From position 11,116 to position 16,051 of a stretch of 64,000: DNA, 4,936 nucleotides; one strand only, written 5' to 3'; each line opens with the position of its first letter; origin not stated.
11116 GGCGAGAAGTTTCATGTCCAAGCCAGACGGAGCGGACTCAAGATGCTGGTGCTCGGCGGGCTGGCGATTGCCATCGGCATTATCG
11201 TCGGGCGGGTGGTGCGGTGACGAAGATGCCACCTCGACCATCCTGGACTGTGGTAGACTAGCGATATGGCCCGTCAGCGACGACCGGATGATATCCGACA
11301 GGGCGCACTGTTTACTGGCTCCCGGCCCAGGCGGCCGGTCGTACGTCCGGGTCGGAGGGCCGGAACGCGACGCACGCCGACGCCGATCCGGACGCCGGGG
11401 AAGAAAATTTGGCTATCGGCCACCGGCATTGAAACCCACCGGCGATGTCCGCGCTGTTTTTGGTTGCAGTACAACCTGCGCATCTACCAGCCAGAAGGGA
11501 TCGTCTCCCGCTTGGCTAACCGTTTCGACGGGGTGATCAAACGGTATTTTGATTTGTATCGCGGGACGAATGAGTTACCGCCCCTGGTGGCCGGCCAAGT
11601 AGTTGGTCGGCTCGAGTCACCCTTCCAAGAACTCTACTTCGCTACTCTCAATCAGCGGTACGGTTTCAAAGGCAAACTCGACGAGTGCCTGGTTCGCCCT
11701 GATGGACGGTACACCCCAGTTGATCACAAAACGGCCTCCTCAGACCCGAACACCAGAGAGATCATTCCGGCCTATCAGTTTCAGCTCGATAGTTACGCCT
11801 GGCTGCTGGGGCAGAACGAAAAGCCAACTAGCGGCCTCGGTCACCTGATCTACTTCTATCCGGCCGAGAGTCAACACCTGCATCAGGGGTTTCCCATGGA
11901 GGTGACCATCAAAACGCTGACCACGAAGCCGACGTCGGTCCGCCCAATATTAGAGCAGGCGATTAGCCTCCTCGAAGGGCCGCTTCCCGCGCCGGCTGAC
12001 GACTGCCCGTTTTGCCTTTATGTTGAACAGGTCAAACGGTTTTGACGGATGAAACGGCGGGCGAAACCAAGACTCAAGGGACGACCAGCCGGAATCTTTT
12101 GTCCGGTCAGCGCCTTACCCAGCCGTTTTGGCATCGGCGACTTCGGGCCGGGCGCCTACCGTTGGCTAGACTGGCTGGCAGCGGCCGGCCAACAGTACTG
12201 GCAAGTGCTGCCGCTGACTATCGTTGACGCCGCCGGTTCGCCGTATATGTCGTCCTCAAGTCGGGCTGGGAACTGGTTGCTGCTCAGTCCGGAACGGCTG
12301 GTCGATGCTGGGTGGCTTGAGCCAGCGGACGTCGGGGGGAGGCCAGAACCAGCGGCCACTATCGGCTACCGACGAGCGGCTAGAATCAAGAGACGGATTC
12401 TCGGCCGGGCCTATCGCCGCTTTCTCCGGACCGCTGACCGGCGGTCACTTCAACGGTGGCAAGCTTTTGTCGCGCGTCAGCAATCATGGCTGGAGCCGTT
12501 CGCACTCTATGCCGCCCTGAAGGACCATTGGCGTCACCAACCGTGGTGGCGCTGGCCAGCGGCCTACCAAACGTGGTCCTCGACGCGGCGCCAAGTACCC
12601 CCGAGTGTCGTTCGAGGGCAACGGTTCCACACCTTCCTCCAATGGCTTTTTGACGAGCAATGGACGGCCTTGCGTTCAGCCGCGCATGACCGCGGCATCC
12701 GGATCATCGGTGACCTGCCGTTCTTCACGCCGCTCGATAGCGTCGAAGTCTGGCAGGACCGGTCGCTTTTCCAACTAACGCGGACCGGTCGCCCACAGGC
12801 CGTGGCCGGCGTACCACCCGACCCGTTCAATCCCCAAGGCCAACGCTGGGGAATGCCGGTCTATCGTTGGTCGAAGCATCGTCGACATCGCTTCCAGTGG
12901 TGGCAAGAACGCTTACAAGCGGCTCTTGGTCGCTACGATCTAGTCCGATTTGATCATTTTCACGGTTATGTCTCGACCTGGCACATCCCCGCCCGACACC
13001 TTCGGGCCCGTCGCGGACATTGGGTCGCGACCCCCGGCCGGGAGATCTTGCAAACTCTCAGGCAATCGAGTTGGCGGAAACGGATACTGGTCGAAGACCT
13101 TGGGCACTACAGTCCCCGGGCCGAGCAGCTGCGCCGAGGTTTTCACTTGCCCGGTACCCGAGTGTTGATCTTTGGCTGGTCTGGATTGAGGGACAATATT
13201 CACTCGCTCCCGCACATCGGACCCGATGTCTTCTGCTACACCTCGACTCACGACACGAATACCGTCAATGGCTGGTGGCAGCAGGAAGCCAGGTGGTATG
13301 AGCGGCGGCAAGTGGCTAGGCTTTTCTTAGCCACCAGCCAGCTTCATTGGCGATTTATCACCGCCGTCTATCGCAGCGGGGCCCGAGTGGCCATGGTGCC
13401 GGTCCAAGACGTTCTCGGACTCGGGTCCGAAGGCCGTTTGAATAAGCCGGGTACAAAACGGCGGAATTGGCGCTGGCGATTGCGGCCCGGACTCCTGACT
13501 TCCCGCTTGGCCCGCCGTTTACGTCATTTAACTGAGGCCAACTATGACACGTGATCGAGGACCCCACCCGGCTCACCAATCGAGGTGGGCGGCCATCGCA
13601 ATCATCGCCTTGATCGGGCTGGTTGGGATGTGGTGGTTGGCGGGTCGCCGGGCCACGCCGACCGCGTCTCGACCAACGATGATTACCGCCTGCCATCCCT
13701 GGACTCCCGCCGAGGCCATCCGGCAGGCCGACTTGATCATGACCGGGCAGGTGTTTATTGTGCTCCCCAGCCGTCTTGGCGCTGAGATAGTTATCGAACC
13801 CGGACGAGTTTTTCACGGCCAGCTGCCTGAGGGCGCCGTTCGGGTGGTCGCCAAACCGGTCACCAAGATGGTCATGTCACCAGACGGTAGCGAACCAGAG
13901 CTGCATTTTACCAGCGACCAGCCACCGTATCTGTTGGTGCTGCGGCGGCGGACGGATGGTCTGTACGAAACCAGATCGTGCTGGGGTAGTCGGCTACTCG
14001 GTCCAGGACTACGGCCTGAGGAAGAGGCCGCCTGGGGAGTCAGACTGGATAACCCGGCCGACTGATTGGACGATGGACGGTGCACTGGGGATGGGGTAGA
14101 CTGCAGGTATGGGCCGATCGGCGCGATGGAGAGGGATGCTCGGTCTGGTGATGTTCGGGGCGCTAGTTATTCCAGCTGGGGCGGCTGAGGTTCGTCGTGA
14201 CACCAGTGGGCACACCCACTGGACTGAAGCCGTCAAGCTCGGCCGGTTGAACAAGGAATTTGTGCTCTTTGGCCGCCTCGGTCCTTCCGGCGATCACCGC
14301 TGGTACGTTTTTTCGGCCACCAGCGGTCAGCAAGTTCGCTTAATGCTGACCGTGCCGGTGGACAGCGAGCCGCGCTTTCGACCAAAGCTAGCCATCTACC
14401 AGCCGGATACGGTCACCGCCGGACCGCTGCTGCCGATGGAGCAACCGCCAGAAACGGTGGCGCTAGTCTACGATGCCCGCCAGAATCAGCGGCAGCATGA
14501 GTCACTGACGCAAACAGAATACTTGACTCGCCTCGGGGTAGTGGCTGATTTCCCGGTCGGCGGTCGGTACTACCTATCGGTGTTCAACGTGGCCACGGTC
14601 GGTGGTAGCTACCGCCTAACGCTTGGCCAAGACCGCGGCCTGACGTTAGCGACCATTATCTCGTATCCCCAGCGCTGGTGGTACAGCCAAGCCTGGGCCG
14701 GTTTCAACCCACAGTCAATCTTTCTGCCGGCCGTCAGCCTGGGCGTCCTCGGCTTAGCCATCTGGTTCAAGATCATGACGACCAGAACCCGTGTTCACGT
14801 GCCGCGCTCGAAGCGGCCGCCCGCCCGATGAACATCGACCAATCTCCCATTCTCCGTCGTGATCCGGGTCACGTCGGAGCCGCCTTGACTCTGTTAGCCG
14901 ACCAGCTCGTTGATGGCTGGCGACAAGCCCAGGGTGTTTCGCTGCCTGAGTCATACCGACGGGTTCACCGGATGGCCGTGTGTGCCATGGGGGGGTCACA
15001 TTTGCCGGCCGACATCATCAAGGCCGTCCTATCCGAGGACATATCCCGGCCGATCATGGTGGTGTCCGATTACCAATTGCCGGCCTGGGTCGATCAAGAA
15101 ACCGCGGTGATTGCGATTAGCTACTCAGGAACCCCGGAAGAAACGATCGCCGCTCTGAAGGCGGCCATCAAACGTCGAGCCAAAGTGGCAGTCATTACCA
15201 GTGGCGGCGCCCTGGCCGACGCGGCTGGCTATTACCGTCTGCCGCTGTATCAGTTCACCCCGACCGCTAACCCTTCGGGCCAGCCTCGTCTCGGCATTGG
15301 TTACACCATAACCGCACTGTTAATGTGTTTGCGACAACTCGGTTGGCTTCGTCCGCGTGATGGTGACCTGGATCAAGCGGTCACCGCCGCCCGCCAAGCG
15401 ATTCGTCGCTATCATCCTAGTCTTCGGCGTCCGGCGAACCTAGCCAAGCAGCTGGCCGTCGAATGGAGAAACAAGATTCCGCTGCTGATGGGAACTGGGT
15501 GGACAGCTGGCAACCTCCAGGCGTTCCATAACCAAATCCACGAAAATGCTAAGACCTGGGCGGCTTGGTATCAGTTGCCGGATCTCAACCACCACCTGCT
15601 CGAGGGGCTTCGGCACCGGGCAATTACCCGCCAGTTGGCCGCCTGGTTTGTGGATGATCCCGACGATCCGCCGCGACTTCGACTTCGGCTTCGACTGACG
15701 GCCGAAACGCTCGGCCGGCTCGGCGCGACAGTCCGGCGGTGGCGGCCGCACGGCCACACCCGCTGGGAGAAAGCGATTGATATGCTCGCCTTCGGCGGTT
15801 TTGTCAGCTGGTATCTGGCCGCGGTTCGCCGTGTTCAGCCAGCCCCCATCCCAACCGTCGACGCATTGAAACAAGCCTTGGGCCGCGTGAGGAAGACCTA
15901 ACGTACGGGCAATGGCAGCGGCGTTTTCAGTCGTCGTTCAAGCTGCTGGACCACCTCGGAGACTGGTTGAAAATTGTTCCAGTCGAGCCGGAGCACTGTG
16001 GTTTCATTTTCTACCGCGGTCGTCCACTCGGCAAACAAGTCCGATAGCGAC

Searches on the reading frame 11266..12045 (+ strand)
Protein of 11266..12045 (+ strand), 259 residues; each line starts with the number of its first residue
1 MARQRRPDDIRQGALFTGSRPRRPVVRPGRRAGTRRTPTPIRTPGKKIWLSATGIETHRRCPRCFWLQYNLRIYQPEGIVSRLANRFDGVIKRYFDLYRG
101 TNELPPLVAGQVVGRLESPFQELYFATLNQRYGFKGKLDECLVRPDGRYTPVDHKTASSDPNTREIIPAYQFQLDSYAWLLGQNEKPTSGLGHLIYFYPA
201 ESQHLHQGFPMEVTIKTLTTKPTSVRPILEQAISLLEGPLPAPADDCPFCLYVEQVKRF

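Call 82: search_protein_families(library=pfam, proteins=[window:11266-12045:+], max_evalue=0.00001)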
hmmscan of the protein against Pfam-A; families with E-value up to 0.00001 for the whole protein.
window:11266-12045:+ (259 aa): 1 family
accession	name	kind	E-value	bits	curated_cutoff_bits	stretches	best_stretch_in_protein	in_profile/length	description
PF12705.13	PDDEXK_1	-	4e-12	47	22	1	118-252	108-242/247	PD-(D/E)XK nuclease superfamily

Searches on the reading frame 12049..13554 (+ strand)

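Call 82: search_protein_families(library=pfam, proteins=[window:12049-13554:+], max_evalue=0.00001)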
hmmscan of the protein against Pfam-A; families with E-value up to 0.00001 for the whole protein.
window:12049-13554:+ (501 aa): 1 family
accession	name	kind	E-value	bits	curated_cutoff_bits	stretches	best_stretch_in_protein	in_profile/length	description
PF02446.23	Glyco_hydro_77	-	6.8e-138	460.9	25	1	19-480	2-461/465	4-alpha-glucanotransferase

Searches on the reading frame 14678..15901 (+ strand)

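Call 82: search_protein_families(library=pfam, proteins=[window:14678-15901:+], max_evalue=0.00001)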
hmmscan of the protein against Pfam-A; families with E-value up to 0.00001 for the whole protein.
window:14678-15901:+ (407 aa): 1 family
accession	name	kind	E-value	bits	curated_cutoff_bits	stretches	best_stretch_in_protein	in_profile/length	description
PF10432.14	bact-PGI_C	-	1e-28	100.6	24.5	1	254-401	3-151/151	Bacterial phospho-glucose isomerase C-terminal SIS domain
